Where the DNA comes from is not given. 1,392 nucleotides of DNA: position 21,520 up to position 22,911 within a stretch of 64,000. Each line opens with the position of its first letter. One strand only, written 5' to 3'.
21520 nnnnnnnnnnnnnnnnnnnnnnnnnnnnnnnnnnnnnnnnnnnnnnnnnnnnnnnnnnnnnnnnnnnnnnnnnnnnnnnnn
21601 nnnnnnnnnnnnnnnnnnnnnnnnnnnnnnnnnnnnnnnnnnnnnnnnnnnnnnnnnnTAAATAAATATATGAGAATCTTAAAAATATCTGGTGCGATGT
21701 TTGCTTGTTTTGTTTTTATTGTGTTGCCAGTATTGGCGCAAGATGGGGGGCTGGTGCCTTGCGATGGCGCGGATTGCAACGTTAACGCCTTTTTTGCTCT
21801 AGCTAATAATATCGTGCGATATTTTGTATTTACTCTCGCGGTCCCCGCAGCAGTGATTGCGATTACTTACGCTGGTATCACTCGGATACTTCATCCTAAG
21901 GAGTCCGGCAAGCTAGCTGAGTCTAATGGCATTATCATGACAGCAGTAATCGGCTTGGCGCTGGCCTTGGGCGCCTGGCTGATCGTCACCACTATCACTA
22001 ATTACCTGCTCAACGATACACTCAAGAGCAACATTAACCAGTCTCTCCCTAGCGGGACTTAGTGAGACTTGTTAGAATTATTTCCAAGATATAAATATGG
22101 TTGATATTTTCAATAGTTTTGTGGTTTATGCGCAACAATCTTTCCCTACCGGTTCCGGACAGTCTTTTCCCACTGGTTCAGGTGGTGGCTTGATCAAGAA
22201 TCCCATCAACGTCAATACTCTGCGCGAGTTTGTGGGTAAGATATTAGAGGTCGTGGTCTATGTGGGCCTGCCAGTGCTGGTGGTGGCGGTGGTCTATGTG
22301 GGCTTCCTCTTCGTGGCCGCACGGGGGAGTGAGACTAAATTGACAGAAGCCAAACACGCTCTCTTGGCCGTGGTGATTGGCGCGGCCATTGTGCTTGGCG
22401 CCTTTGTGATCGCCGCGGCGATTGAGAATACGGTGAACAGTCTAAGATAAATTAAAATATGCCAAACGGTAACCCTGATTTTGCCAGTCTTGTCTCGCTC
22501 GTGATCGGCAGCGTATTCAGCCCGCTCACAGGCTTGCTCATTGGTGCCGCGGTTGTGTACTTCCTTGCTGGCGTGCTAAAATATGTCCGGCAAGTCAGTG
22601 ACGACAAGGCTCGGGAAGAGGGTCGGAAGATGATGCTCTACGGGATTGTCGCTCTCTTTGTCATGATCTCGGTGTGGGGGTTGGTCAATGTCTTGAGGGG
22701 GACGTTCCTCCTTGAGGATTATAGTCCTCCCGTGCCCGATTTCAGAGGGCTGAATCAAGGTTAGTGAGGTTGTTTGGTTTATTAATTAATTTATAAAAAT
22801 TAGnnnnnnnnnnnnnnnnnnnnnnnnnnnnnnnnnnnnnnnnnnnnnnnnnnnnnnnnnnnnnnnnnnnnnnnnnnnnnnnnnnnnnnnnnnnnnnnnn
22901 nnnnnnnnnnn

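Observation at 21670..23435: Five tandem, N-terminally diversified small two-TM paralogs (pilin-like?) with no secretion machinery in the window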

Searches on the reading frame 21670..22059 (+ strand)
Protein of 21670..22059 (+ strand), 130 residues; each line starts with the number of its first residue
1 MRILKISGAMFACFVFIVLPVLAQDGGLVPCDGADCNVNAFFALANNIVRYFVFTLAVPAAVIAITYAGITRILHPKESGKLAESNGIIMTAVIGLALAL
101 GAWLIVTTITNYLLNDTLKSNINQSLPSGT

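Call 3: search_protein_families(library=pfam, proteins=[window:21670-22059:+], max_evalue=1)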
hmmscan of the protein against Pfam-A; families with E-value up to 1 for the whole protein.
window:21670-22059:+ (130 aa): 6 families
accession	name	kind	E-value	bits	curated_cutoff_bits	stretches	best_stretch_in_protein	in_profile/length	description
PF18895.5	T4SS_pilin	-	1.9e-05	25.1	26.6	1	43-109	7-71/71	Type IV secretion system pilin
PF04956.18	TrbC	-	6.9e-05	23.4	27.9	1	5-109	12-98/98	TrbC/VIRB2 pilin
PF00001.26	7tm_1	-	0.071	13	30.5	1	9-83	108-189/260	7 transmembrane receptor (rhodopsin family)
PF10320.15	7TM_GPCR_Srsx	-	0.15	11.9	24.1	1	39-123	136-220/257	Serpentine type 7TM GPCR chemoreceptor Srsx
PF18161.7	ISP1_C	-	0.18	12.1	25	1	54-98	35-79/107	ISP1 C-terminal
PF19592.4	DUF6097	-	0.39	11.3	27.5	1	47-125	61-142/152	Family of unknown function (DUF6097)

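Call 4: search_protein_families(library=ncbifam, proteins=[window:21670-22059:+], max_evalue=1)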
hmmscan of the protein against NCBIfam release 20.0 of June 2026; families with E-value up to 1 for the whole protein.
window:21670-22059:+ (130 aa): 5 families
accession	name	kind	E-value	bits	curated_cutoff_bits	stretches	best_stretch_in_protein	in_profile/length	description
NF045994.1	MAG4530_fam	subfamily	0.0071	15.2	50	1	54-126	27-105/441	MAG4530 family protein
NF001392.0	PRK00281.2-1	equivalog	0.014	14.9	308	1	32-105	172-246/280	undecaprenyl-diphosphate phosphatase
TIGR02484.1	CitB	equivalog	0.022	13.9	246.6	1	53-113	67-127/372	tricarballylate utilization 4Fe-4S protein TcuB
NF046050.1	CPBP_fam_MroQ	equivalog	0.034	13.6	270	1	16-121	10-114/243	intramembrane glutamic endopeptidase MroQ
NF047603.1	SerpalmtaseAlphaP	equivalog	0.095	11.3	670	1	42-117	261-337/399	serine palmitoyltransferase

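Call 67: search_protein_families(library=phrogs, proteins=[window:21670-22059:+], max_evalue=0.01)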
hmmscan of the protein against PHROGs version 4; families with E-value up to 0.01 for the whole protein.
window:21670-22059:+ (130 aa): 0 families

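Call 87: search_protein_families(library=padloc, proteins=[window:21670-22059:+], max_evalue=0.01)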
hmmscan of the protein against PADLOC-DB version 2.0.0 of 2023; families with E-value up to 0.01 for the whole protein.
window:21670-22059:+ (130 aa): 0 families

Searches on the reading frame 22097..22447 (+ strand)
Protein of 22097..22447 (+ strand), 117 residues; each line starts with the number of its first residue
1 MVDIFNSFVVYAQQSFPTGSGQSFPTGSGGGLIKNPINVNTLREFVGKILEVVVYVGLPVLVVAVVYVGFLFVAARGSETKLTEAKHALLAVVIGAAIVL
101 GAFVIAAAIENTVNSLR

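Call 3: search_protein_families(library=pfam, proteins=[window:22097-22447:+], max_evalue=1)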
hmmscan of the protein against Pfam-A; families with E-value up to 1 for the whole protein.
window:22097-22447:+ (117 aa): 5 families
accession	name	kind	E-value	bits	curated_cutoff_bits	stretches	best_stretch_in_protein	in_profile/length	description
PF18895.5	T4SS_pilin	-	6.3e-06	26.6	26.6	1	40-107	3-69/71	Type IV secretion system pilin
PF04956.18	TrbC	-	0.00015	22.3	27.9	1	42-108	37-97/98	TrbC/VIRB2 pilin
PF19607.4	DUF6112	-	0.0077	16.5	25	1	39-104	13-75/88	Family of unknown function (DUF6112)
PF03994.20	DUF350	-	0.018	15.6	26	1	48-114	5-70/133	Domain of Unknown Function (DUF350)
PF05767.17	Pox_A14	-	0.041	14.5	27.7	1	44-106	5-66/93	Poxvirus virion envelope protein A14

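Call 4: search_protein_families(library=ncbifam, proteins=[window:22097-22447:+], max_evalue=1)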
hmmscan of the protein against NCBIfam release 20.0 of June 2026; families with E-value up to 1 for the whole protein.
window:22097-22447:+ (117 aa): 3 families
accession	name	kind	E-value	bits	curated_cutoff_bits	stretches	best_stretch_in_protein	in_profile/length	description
NF045849.1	ICE_MMCAP2_0565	equivalog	0.0013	18.4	40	1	40-112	7-79/80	Mbov_0395 family pilin-like conjugal transfer protein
NF004375.0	PRK05740.1-6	equivalog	0.11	12.6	177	1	50-106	16-71/136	preprotein translocase subunit SecE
NF011877.0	PRK15350.1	equivalog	0.25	11.8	104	1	38-71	2-34/88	EscS/YscS/HrcS family type III secretion system export apparatus protein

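Call 67: search_protein_families(library=phrogs, proteins=[window:22097-22447:+], max_evalue=0.01)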
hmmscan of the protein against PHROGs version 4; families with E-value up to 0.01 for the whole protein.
window:22097-22447:+ (117 aa): 0 families

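Call 87: search_protein_families(library=padloc, proteins=[window:22097-22447:+], max_evalue=0.01)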
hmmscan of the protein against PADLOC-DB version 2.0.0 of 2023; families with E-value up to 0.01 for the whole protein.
window:22097-22447:+ (117 aa): 0 families

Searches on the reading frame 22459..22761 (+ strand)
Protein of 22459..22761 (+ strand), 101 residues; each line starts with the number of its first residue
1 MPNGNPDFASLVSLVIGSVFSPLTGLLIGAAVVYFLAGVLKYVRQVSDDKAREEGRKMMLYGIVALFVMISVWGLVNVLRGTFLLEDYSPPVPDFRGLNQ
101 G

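Call 3: search_protein_families(library=pfam, proteins=[window:22459-22761:+], max_evalue=1)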
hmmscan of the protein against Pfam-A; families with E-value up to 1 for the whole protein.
window:22459-22761:+ (101 aa): 8 families
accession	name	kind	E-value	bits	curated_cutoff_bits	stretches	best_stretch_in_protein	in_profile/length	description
PF18895.5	T4SS_pilin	-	6.8e-10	39.3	26.6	1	12-79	5-71/71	Type IV secretion system pilin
PF18920.5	DUF5671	-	0.0025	18.2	28.4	1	16-83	42-106/132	Domain of unknown function (DUF5671)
PF06897.17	DUF1269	-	0.018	15.8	26.9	1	11-76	6-69/100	Protein of unknown function (DUF1269)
PF14256.11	YwiC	-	0.036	14.8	25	1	14-80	19-83/126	YwiC-like protein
PF14965.11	BRI3BP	-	0.07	13.1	27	1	11-74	88-148/179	Negative regulator of p53/TP53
PF14188.11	DUF4311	-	0.15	12.3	27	1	15-72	149-204/212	Domain of unknown function (DUF4311)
PF12725.13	DUF3810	-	0.26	11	28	1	11-75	12-81/311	Protein of unknown function (DUF3810)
PF04306.18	DUF456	-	0.69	10.6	29.4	0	9-39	66-96/139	Protein of unknown function (DUF456)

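Call 4: search_protein_families(library=ncbifam, proteins=[window:22459-22761:+], max_evalue=1)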
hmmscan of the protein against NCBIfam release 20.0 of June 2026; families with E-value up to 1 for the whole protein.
window:22459-22761:+ (101 aa): 3 families
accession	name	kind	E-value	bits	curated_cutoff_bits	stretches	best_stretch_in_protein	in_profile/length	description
NF045849.1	ICE_MMCAP2_0565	equivalog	1.6e-08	34.1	40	1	8-82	5-79/80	Mbov_0395 family pilin-like conjugal transfer protein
NF037976.1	gtrA_1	subfamily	0.0017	18.5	50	1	19-76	34-89/126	GtrA family protein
NF005783.0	PRK07597.9-4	equivalog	0.16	12.3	127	1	29-77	49-93/109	preprotein translocase subunit SecE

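Call 67: search_protein_families(library=phrogs, proteins=[window:22459-22761:+], max_evalue=0.01)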
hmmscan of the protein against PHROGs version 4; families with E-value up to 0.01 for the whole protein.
window:22459-22761:+ (101 aa): 0 families

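Call 87: search_protein_families(library=padloc, proteins=[window:22459-22761:+], max_evalue=0.01)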
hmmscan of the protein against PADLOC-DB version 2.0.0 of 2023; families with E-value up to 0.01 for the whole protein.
window:22459-22761:+ (101 aa): 0 families
